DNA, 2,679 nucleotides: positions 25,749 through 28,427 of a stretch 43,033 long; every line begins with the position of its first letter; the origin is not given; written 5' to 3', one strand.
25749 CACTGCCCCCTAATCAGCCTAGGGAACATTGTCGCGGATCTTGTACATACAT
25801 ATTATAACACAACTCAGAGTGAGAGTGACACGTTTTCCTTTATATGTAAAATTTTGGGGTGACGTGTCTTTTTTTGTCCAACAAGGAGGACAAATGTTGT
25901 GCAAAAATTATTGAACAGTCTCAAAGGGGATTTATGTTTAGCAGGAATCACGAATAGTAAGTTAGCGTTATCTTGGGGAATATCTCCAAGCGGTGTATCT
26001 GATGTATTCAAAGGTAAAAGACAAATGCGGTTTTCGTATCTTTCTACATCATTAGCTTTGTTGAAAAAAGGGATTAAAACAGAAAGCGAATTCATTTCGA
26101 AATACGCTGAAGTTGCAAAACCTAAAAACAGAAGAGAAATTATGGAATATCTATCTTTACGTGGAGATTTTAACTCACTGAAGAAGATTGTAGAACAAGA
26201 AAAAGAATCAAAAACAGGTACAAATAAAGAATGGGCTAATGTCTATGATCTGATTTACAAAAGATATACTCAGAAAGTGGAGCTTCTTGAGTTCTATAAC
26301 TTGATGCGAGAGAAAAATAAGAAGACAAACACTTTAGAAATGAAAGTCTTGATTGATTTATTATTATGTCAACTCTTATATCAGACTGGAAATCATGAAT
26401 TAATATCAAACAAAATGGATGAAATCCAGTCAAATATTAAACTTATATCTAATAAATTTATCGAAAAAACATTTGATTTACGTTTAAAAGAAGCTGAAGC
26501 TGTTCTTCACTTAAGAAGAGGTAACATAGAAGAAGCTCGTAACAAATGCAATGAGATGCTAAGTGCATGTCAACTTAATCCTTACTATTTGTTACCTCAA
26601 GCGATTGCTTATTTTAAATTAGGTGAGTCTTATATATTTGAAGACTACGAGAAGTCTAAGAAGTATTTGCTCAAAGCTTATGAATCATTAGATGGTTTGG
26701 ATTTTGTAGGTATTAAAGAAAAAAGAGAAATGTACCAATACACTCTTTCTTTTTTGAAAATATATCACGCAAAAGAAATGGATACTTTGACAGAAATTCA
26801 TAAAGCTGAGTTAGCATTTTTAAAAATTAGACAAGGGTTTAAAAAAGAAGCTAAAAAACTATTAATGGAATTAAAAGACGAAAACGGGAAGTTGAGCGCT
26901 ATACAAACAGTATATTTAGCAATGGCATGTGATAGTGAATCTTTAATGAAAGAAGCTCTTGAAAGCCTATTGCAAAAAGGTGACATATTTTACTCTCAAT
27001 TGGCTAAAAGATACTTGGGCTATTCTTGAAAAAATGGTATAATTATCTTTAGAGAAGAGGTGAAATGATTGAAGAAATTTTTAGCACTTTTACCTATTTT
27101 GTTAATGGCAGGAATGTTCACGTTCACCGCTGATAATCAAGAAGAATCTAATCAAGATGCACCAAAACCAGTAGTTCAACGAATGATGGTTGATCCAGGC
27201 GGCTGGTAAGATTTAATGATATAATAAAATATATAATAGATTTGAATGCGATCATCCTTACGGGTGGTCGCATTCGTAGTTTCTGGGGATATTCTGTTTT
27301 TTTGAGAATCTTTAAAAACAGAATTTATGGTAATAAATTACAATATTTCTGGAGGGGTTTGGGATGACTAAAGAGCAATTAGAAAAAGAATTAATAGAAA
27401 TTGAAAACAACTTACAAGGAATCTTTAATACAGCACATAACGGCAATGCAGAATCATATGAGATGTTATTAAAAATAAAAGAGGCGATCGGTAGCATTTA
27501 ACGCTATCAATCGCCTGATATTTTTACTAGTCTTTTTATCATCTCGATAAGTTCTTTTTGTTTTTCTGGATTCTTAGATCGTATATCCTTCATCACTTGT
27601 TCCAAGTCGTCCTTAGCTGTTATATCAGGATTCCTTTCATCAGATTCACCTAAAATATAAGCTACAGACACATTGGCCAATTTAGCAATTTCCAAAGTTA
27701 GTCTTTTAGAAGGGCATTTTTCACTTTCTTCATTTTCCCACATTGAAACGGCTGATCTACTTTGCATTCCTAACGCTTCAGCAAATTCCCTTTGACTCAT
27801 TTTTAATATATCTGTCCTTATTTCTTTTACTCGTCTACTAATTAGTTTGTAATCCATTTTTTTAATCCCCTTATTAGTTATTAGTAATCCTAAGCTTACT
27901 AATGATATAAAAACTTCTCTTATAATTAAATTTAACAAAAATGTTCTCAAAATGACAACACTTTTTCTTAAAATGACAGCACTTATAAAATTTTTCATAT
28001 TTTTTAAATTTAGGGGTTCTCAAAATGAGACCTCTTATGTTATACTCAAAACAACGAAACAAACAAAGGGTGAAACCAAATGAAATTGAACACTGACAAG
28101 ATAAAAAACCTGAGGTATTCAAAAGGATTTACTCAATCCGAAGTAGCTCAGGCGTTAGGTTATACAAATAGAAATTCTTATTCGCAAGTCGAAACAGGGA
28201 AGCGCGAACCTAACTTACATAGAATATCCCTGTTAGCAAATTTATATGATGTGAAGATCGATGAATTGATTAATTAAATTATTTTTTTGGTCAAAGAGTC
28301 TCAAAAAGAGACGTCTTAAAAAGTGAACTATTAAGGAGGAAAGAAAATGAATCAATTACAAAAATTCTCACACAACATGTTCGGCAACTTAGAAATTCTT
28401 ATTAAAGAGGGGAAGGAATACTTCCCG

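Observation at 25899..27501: Arbitrium-like peptide communication cassette (AimR-like receptor, unannotated AimP-like pro-peptide, AimX-position ORF) next to the CI/Cro switch of an apparently episomal phage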

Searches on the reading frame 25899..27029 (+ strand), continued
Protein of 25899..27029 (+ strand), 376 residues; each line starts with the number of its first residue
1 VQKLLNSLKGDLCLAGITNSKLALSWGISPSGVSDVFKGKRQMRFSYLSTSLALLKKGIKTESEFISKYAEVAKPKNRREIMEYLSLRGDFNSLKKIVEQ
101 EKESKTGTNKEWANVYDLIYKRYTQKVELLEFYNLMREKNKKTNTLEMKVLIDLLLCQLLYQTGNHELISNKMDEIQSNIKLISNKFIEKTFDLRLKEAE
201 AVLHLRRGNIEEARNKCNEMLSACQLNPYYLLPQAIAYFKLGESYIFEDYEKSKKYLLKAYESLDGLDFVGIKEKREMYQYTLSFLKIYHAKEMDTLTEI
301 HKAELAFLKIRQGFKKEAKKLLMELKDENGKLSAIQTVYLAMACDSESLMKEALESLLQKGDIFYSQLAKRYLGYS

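Call 59: predict_structure(alignment_id=A1)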
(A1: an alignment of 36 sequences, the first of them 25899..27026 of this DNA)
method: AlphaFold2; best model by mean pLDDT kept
length: 376 residues; sequences in the alignment: 36
mean_pLDDT: 93.1   pTM: 0.90
mean pLDDT of the five models: 93.1, 92.8, 92.8, 91.7, 91.0
residues with pLDDT >= 90: 315; 70-90: 57; 50-70: 4; < 50: 0
segments of 3 or more residues with pLDDT < 50: none
pLDDT, mean of each block of 10 residues (from residue 1): 93 95 93 95 93 90 92 92 96 95 92 96 90 91 93 91 72 90 95 96 93 98 91 97 97 98 93 93 96 90 95 97 94 94 96 92 91 88
secondary structure, 60 per line:
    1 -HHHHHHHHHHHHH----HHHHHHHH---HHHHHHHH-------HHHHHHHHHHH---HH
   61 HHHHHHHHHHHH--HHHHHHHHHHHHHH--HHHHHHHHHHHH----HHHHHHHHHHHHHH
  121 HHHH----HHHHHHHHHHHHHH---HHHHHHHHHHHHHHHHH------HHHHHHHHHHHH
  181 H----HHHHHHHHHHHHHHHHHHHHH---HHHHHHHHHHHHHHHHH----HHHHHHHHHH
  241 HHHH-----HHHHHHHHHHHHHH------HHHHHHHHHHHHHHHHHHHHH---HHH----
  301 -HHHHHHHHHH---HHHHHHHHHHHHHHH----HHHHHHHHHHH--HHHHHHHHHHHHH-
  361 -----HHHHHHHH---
elements in order: H2-14 H19-26 H30-37 H45-55 H59-72 H75-88 H91-102 H107-124 H129-142 H146-162 H169-181 H186-206 H210-226 H231-244 H250-263 H270-290 H302-311 H315-329 H334-344 H347-359 H366-373

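Call 63: fold_search(model_id=the predicted structure, library=pdb)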
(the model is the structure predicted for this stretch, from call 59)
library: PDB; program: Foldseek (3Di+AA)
matches with E <= 10: 1087; with E <= 0.001: 16
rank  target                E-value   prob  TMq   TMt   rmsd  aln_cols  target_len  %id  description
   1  6jg9_A                9.3e-11  1.00  0.77  0.75   4.3       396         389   20  Crystal structure of AimR in complex with arbitrium peptide (released 2019-07-03)
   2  5zw5_A                4.5e-10  1.00  0.78  0.76   4.1       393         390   20  Structure of SeMet-spAimR (released 2018-08-29)
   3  5zw6_A                7.8e-10  1.00  0.78  0.75   4.1       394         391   20  Structure of spAimR (released 2018-09-05)
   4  6s7i_B                8.2e-10  1.00  0.68  0.66   5.6       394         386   20  Arbitrium receptor from a Bacillus subtilis Katmira33 phage (released 2021-04-14)
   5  6ipx_B                1.2e-09  1.00  0.79  0.76   4.1       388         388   20  Crystal structure of the apo form transcription factor (released 2019-01-23)
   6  6s7i_A                1.3e-09  1.00  0.69  0.67   5.3       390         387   20  Arbitrium receptor from a Bacillus subtilis Katmira33 phage (released 2021-04-14)
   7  5zvv_A                1.6e-09  1.00  0.72  0.71   5.0       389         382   21  Structure of SeMet-phAimR (released 2018-09-05)
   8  6jg5_A                1.7e-09  1.00  0.78  0.75   4.5       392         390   20  Crystal structure of AimR (released 2019-07-03)
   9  6hp3_A                1.8e-09  1.00  0.76  0.74   4.6       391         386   20  ARBITRIUM PEPTIDE RECEPTOR FROM SPBETA PHAGE (released 2019-02-13)
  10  6jg8_B                2.7e-09  1.00  0.65  0.63   6.1       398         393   20  Crystal structure of AimR in complex with DNA (released 2019-07-03)
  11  5y24_A                3.7e-09  1.00  0.71  0.76   3.6       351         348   20  Crystal structure of AimR from Bacillus phage SPbeta in complex with its signalling peptide (released 2018-09-19)
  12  5zvw_A                1.0e-08  1.00  0.73  0.81   3.5       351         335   22  Structure of phAimR-Ligand (released 2018-09-05)
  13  5xyb_A                1.2e-08  1.00  0.70  0.75   4.1       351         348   20  Crystal structure of AimR from Bacillus phage SPbeta (released 2018-08-15)
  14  9f36_A                1.4e-08  1.00  0.67  0.73   4.4       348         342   20  Crystal estructure of AimR from ATCC13952 phage (released 2025-05-14)
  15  5xyb_B                2.7e-08  1.00  0.70  0.75   4.0       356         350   20  Crystal structure of AimR from Bacillus phage SPbeta (released 2018-08-15)
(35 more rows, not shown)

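Call 65: find_encoding_contigs(protein=P0012, flank=2500, max_places=2)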
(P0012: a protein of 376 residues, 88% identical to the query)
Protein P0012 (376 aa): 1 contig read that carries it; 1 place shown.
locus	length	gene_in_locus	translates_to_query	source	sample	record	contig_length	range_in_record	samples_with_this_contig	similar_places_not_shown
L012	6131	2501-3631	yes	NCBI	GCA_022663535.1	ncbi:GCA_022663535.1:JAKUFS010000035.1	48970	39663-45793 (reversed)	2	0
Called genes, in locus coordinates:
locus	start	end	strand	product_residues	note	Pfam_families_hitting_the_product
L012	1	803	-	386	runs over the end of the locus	PF01757:Acyl_transf_3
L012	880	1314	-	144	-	PF12978:DUF3862 (weak), PF07467:BLIP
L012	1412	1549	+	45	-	-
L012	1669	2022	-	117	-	PF13560:HTH_31, PF12844:HTH_19, PF13443:HTH_26 (weak), PF01381:HTH_3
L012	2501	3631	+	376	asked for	PF22871:AimR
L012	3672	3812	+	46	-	-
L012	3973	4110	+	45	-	-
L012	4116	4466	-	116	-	PF01381:HTH_3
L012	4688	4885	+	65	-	PF12844:HTH_19, PF13560:HTH_31, PF01381:HTH_3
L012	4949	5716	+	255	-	PF02498:Bro-N, PF03374:ANT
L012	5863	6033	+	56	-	-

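Call 66: find_encoding_contigs(protein=P0016, flank=2500, max_places=2)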
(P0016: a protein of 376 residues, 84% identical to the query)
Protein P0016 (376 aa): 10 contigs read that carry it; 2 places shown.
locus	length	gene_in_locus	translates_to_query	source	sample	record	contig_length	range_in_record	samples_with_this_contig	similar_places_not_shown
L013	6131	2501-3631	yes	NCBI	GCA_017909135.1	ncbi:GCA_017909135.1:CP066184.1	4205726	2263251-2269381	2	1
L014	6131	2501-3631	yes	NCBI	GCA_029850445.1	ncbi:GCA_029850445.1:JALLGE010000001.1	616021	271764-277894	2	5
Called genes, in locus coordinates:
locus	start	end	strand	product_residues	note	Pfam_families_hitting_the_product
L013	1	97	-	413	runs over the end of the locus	PF05636:HIGH_NTase1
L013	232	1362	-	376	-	PF14657:Arm-DNA-bind_4, PF14659:Phage_int_SAM_3, PF22022:Phage_int_M (weak), PF00589:Phage_integrase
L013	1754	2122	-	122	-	PF04545:Sigma70_r4 (faint), PF12844:HTH_19, PF13560:HTH_31, PF01381:HTH_3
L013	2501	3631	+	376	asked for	PF22871:AimR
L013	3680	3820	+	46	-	-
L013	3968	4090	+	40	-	-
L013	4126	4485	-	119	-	PF13560:HTH_31, PF12844:HTH_19, PF13443:HTH_26 (weak), PF01381:HTH_3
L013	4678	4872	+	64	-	PF12844:HTH_19, PF13560:HTH_31, PF01381:HTH_3, PF13443:HTH_26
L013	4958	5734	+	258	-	PF02498:Bro-N, PF03374:ANT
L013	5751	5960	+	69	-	PF12728:HTH_17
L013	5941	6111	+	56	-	-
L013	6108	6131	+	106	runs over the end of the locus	-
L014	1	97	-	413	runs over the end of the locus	PF05636:HIGH_NTase1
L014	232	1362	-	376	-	PF14657:Arm-DNA-bind_4, PF14659:Phage_int_SAM_3, PF22022:Phage_int_M (weak), PF00589:Phage_integrase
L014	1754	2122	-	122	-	PF04545:Sigma70_r4 (faint), PF12844:HTH_19, PF13560:HTH_31, PF01381:HTH_3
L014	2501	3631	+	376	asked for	PF22871:AimR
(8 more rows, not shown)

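Call 67: find_encoding_contigs(protein=P0014, flank=2500, max_places=2)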
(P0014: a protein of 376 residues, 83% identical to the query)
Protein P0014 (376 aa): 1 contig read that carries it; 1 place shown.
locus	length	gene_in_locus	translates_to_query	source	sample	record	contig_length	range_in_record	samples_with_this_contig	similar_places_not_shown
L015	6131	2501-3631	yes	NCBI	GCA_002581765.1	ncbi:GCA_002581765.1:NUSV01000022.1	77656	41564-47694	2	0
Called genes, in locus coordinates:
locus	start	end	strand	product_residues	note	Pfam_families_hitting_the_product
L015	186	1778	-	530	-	PF13289:SIR2_2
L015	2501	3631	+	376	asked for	PF22871:AimR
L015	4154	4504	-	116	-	PF12844:HTH_19 (weak), PF13560:HTH_31, PF01381:HTH_3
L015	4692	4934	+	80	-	PF01381:HTH_3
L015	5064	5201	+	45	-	-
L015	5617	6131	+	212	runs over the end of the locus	PF13392:HNH_3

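Call 88: search_protein_families(library=phrogs, proteins=[window:25899-27026:+], max_evalue=0.001)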
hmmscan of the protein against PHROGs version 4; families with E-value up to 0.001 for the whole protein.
window:25899-27026:+ (376 aa): 1 family
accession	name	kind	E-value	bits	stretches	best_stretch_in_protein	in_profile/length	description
phrog_1728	-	transcription regulation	2.7e-127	425.8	1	1-374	1-374/380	transcriptional regulator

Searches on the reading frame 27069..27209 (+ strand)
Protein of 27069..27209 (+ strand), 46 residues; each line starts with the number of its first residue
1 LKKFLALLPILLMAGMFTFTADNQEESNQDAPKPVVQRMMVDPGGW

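Call 3: search_protein_families(library=pfam, proteins=[window:27069-27209:+], max_evalue=1)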
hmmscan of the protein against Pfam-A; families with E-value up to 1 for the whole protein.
window:27069-27209:+ (46 aa): 0 families

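Call 50: search_dna_similar(query=window:27069-27206:+, collection=plasmids, mode=protein, max_evalue=1, max_rows=40)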
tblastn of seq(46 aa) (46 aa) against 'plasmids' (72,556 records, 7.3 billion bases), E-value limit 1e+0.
Records with a match: 58; places in all: 58; records where one place covers at least 80% of the query: 49.
Best place of each record, by identity: 60-80% 11; <60% 47.
By first word of the organism name: Bacillus 58.
By predicted mobility (MOB-suite, as given by PLSDB): non-mobilizable 44; conjugative 14.
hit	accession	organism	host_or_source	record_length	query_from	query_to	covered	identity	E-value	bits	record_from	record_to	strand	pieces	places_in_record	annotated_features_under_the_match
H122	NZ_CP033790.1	Bacillus sp. FDAARGOS_527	Homo sapiens,Broviac blood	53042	1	45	98%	71.7%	4e-14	70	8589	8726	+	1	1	complement C1q protein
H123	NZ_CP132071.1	Bacillus mycoides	whole organism,soil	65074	1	45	98%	71.7%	1e-13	69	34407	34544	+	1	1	hypothetical protein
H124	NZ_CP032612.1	Bacillus thuringiensis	single cell,soil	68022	1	45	98%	67.4%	8e-13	66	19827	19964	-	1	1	hypothetical protein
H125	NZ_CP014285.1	Bacillus thuringiensis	cell culture,soil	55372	1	45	98%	67.4%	8e-13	66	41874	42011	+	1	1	hypothetical protein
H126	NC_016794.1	Bacillus cereus F837/76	-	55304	9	43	76%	77.8%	5e-9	56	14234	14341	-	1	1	hypothetical protein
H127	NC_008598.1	Bacillus thuringiensis str. Al Hakam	-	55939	9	43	76%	77.8%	5e-9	56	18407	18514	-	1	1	hypothetical protein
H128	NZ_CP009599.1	Bacillus thuringiensis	-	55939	9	43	76%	77.8%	5e-9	56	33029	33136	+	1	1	hypothetical protein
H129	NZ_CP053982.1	Bacillus thuringiensis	-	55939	9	43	76%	77.8%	5e-9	56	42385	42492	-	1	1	hypothetical protein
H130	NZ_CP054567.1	Bacillus thuringiensis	-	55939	9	43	76%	77.8%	5e-9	56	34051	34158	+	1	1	hypothetical protein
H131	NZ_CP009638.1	Bacillus cereus 03BB108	Dust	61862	9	43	76%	77.8%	5e-9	56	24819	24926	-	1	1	hypothetical protein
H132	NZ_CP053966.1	Bacillus cereus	-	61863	9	43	76%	77.8%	5e-9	56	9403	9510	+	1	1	hypothetical protein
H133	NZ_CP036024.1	Bacillus mycoides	cell culture,soil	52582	1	45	98%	49.0%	9e-6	46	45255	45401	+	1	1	complement C1q protein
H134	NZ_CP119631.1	Bacillus paranthracis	white bream,bacteria culture,liver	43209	1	45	98%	49.0%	4e-5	45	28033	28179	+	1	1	complement C1q protein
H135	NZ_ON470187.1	Bacillus thuringiensis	-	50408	1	45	98%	49.0%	4e-5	45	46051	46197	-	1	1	complement C1q protein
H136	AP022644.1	Bacillus wiedmannii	-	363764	1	45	98%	47.9%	1e-2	37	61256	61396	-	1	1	hypothetical protein (x2)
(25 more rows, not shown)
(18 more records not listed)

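Call 53: search_protein_families(library=ncbifam, proteins=[window:27069-27206:+], max_evalue=0.01)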
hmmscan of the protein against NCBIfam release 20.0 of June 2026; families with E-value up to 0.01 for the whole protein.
seq(46 aa): 1 family
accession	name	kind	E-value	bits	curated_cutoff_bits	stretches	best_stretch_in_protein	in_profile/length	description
NF050117.1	aa3_CtaC_Actin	exception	0.0096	15.2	250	1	4-36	88-120/244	aa3-type cytochrome oxidase subunit II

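Call 97: search_protein_families(library=phrogs, proteins=[window:27069-27206:+], max_evalue=0.001)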
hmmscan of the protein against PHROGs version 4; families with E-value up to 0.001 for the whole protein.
seq(46 aa): 1 family
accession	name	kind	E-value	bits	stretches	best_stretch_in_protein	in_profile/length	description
phrog_2682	-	unknown function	1.4e-17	65.2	1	1-46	1-50/52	-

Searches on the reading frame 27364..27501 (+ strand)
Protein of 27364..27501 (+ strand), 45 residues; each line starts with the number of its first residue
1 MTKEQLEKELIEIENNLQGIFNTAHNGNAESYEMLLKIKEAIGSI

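Call 3: search_protein_families(library=pfam, proteins=[window:27364-27501:+], max_evalue=1)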
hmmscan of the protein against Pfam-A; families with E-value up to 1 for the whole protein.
window:27364-27501:+ (45 aa): 1 family
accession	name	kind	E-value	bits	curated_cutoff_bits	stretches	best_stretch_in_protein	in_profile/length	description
PF07710.16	P53_tetramer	-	0.0046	16.7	20.7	1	30-41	20-31/42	P53 tetramerisation motif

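Call 53: search_protein_families(library=ncbifam, proteins=[window:27364-27498:+], max_evalue=0.01)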
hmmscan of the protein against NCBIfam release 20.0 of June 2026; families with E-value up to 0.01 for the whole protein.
seq(45 aa): 0 families

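Call 88: search_protein_families(library=phrogs, proteins=[window:27364-27498:+], max_evalue=0.001)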
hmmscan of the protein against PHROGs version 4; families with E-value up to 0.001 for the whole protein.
seq(45 aa): 1 family
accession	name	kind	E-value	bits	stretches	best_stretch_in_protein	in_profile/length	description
phrog_7267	-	unknown function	4.6e-17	62.8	1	2-45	2-45/45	-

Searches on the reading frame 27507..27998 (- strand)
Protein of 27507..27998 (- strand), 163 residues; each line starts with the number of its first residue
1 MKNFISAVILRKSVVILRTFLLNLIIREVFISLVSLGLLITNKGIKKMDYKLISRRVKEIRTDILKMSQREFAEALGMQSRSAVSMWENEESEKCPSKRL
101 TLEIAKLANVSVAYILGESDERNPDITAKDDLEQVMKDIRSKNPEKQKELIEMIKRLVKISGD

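Call 3: search_protein_families(library=pfam, proteins=[window:27507-27998:-], max_evalue=1)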
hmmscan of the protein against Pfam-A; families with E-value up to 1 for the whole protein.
window:27507-27998:- (163 aa): 6 families
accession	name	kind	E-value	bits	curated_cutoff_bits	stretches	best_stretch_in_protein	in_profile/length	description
PF01381.28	HTH_3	-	8.5e-09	35.8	23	1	58-115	2-55/55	Helix-turn-helix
PF12844.13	HTH_19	-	0.011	16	30.2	1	55-111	2-54/64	Helix-turn-helix domain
PF14130.12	Cap4_nuclease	-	0.089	13.4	26.2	1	40-160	100-198/200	Cap4, dsDNA endonuclease domain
PF13560.12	HTH_31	-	0.12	13.2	27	1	66-111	14-57/64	Helix-turn-helix domain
PF01726.22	LexA_DNA_bind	-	0.14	12.4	23.7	0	68-85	27-44/65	LexA DNA binding domain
PF24980.1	LSU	-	0.21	12.1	30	0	136-159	3-26/53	Response to Low Sulfur (LSU) family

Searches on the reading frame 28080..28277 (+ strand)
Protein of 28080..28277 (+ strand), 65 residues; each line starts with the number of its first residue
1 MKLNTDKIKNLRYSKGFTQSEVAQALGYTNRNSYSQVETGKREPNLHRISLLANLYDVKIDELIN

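Call 3: search_protein_families(library=pfam, proteins=[window:28080-28277:+], max_evalue=1)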
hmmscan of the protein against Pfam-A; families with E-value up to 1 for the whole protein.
window:28080-28277:+ (65 aa): 8 families
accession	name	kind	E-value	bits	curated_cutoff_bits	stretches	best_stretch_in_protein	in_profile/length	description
PF01381.28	HTH_3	-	2.7e-13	50.2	23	1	8-63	1-55/55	Helix-turn-helix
PF13560.12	HTH_31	-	8.6e-09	36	27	1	8-62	6-60/64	Helix-turn-helix domain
PF12844.13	HTH_19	-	2e-06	28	30.2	1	7-65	3-60/64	Helix-turn-helix domain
PF00157.23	Pou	-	0.00041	20.7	27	1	7-38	12-43/72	Pou domain - N-terminal to homeobox domain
PF13443.12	HTH_26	-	0.0038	17.9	22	1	7-64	1-58/63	Cro/C1-type HTH DNA-binding domain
PF15731.11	MqsA_antitoxin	-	0.0084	16.7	30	1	4-54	70-119/131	Antitoxin component of bacterial toxin-antitoxin system, MqsA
PF04545.22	Sigma70_r4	-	0.035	14.1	24.1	1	11-29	15-33/50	Sigma-70, region 4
PF24852.1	DUF7726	-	0.19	12.3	26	1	7-35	13-40/73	Domain of unknown function (DUF7726)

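Call 53: search_protein_families(library=ncbifam, proteins=[window:28080-28277:+], max_evalue=0.01)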
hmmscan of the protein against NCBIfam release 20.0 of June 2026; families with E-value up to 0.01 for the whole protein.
window:28080-28277:+ (65 aa): 7 families
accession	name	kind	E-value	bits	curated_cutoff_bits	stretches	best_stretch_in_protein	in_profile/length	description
NF041951.1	phage_RstR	subfamily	8.4e-10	38.9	80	1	5-64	4-62/108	RstR family transcriptional repressor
TIGR03830.1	CxxCG_CxxCG_HTH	subfamily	5.1e-05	23.1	61.8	1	3-55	65-116/127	type II TA system antitoxin MqsA family protein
TIGR03070.1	couple_hipB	subfamily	0.00016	21.5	71.65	1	7-49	6-47/58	type II toxin-antitoxin system Y4mF family antitoxin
NF052239.1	antitox_spr1629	equivalog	0.00033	19.9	335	1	6-60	5-58/377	spr1629 family repressor/antitoxin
NF047948.1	male_kill_WMK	equivalog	0.00089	18.8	300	1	6-64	165-222/300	WO male-killing family protein Wmk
NF041575.1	antitoxPezA_Strep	equivalog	0.0014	18.6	290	1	6-56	4-53/158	type II toxin-antitoxin system antitoxin PezA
NF047542.1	telomere_Tap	equivalog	0.0019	17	600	1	9-55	23-68/695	telomere-associated protein Tap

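Call 97: search_protein_families(library=phrogs, proteins=[window:28080-28277:+], max_evalue=0.001)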
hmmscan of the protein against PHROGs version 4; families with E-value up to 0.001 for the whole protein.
window:28080-28277:+ (65 aa): 14 families
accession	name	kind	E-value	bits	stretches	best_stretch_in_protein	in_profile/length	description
phrog_8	-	transcription regulation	7.1e-14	53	1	2-63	75-135/346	transcriptional regulator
phrog_3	-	transcription regulation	6e-11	43.7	1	1-64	86-146/430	transcriptional repressor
phrog_2967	-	transcription regulation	4.3e-09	37.2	1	6-64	13-70/225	transcriptional regulator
phrog_7241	-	transcription regulation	1.2e-08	36.1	1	6-64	64-121/122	transcriptional regulator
phrog_4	-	transcription regulation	2.7e-08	34.2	1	5-64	138-192/400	transcriptional repressor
phrog_2439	-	transcription regulation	1.7e-07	31.5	1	2-61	6-64/367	transcriptional regulator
phrog_1373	-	transcription regulation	1e-05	26.6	1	6-61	66-120/166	transcriptional regulator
phrog_7396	-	unknown function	1.3e-05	26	1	7-61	19-75/227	-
phrog_2104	-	unknown function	3.6e-05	24.9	1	4-53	40-88/103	-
phrog_14076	-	transcription regulation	8.3e-05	24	1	3-53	13-65/86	transcriptional regulator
phrog_5823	-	transcription regulation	0.00034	20.9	1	6-64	9-67/404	transcriptional regulator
phrog_147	-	transcription regulation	0.00047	21.5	1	5-54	6-55/100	transcriptional regulator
phrog_2328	-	transcription regulation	0.00058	20.6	1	9-62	21-73/128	transcriptional repressor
phrog_9908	-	DNA, RNA and nucleotide metabolism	0.00083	19.6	1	7-63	17-72/282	DNA binding protein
